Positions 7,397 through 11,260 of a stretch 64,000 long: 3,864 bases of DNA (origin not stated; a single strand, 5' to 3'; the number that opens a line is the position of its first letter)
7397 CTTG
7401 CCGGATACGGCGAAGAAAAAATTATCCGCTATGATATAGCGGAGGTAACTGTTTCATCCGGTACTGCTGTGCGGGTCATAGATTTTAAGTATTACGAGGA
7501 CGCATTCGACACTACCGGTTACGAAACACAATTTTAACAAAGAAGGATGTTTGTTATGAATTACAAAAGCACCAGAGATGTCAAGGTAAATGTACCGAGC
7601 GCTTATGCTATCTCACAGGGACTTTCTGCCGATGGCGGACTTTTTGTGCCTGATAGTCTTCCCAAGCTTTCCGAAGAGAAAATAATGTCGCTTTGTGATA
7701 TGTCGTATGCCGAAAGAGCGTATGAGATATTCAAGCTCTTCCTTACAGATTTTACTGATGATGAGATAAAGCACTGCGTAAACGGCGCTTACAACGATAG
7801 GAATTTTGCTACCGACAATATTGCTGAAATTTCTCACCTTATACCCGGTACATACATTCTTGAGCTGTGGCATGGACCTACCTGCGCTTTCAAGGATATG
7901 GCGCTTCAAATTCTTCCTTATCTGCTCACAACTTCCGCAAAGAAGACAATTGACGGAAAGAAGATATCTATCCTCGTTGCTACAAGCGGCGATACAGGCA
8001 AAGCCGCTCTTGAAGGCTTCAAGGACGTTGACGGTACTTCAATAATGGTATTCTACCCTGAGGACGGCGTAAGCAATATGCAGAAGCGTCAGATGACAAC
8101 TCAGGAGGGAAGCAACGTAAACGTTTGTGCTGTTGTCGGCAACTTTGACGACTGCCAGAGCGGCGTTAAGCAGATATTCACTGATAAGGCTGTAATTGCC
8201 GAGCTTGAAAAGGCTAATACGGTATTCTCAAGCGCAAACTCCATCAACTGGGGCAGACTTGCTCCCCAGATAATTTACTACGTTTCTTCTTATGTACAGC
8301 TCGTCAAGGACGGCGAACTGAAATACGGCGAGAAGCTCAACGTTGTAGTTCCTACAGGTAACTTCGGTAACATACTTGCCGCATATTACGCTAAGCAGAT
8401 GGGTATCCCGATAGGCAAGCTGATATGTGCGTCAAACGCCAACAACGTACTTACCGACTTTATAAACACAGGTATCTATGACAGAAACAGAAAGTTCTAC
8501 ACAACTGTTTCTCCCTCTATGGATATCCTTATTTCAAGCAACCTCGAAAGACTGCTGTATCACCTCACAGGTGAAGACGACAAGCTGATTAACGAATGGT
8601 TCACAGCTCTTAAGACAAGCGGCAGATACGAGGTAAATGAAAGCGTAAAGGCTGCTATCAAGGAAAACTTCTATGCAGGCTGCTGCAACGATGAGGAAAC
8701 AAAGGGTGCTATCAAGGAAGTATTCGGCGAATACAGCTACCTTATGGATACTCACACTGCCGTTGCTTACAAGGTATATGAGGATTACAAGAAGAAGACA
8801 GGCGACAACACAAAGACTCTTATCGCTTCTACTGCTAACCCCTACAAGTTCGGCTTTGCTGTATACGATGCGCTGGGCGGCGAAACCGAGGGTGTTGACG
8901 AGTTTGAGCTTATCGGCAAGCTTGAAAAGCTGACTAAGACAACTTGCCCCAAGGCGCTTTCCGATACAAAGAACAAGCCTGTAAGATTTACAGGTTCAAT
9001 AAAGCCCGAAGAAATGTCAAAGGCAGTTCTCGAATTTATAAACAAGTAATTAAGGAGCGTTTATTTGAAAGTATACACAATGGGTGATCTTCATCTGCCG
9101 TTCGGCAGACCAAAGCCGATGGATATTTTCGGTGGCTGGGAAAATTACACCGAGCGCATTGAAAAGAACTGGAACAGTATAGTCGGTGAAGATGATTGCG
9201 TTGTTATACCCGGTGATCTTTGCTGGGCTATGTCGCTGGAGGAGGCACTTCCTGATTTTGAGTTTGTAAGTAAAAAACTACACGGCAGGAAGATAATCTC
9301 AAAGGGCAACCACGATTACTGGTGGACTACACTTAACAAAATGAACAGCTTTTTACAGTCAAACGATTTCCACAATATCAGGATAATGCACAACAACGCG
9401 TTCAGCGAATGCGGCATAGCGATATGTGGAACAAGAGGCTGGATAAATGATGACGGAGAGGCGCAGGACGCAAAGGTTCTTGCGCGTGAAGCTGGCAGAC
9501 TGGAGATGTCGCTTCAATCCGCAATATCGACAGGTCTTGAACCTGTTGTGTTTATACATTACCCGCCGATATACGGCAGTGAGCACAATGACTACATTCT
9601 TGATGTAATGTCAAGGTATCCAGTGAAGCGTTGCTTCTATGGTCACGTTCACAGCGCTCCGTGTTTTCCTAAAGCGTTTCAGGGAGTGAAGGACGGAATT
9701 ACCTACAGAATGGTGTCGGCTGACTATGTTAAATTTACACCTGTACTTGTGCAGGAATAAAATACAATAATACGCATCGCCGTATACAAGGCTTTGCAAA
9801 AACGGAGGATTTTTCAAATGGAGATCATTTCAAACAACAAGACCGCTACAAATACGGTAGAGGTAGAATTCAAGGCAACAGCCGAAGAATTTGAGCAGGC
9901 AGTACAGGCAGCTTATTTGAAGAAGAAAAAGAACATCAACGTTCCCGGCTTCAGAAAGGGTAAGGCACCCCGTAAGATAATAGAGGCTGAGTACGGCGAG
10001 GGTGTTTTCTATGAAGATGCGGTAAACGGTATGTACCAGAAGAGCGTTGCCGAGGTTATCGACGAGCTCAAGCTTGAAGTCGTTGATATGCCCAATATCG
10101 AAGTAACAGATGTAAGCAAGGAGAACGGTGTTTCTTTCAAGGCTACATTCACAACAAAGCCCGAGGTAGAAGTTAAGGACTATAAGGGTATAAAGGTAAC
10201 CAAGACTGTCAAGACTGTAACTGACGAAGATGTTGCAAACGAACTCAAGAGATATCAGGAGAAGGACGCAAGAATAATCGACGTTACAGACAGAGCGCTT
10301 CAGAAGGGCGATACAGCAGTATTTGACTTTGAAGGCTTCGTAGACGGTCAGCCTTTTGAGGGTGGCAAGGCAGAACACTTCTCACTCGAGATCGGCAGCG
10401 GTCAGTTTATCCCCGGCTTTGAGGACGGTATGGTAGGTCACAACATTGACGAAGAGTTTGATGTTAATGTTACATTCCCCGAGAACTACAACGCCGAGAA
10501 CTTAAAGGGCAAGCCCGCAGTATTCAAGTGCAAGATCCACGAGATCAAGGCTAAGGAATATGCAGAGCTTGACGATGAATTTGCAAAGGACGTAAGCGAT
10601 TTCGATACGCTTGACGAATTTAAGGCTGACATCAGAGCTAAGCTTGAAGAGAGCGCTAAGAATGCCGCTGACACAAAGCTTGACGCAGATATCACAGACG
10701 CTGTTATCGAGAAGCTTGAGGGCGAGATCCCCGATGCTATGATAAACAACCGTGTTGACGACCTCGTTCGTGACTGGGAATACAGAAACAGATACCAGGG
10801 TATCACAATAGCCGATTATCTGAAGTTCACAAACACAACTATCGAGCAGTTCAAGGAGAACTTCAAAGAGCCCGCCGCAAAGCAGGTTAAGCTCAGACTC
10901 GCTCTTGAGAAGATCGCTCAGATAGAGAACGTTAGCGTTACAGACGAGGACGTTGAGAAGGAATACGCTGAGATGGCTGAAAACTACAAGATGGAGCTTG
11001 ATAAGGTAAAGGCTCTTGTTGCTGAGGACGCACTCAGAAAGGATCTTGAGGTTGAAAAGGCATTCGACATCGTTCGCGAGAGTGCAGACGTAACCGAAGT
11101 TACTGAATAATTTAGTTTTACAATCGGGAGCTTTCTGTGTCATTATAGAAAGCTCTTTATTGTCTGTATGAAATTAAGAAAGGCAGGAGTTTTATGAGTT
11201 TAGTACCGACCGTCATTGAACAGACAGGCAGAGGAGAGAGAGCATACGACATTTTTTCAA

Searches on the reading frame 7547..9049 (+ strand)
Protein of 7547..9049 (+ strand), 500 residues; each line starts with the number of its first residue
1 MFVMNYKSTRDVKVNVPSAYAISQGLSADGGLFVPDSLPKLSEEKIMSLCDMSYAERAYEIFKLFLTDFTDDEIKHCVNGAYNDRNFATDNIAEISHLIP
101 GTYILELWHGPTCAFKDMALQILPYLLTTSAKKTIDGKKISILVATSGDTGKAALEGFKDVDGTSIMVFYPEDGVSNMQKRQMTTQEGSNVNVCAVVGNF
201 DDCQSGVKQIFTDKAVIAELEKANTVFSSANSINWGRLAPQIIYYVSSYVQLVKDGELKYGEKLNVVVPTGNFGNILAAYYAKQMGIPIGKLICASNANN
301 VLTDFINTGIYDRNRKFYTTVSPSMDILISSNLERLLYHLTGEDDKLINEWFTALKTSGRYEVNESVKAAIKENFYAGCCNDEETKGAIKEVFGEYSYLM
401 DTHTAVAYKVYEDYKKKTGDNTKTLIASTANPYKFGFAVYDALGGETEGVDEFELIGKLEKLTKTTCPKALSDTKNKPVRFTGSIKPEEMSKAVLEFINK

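Call 37: search_protein_families(library=ncbifam, proteins=[window:7547-9049:+], max_evalue=0.00001)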
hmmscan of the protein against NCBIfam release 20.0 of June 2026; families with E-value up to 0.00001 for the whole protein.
window:7547-9049:+ (500 aa): 1 family
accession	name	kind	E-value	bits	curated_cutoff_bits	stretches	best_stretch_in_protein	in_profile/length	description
TIGR00260.1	thrC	equivalog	1.4e-72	244.7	167.1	1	86-447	25-335/340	threonine synthase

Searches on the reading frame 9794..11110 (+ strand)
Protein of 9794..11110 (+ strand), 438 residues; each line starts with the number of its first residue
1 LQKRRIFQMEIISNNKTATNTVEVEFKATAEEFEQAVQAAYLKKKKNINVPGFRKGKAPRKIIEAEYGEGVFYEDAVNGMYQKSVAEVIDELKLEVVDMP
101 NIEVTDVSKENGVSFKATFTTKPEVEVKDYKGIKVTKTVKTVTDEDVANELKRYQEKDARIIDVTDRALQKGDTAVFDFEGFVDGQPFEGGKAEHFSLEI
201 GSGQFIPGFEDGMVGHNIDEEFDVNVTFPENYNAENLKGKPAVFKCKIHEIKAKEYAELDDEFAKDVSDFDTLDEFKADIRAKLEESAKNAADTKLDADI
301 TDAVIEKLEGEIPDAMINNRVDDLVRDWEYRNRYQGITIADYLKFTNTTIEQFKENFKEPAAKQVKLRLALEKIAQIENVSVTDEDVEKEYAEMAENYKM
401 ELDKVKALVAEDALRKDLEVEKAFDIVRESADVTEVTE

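Call 37: search_protein_families(library=ncbifam, proteins=[window:9794-11110:+], max_evalue=0.00001)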
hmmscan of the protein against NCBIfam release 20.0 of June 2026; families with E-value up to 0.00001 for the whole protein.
window:9794-11110:+ (438 aa): 1 family
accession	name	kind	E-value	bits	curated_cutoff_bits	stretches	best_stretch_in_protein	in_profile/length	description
TIGR00115.1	tig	equivalog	1.6e-128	429.1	180.2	1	21-426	2-408/410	trigger factor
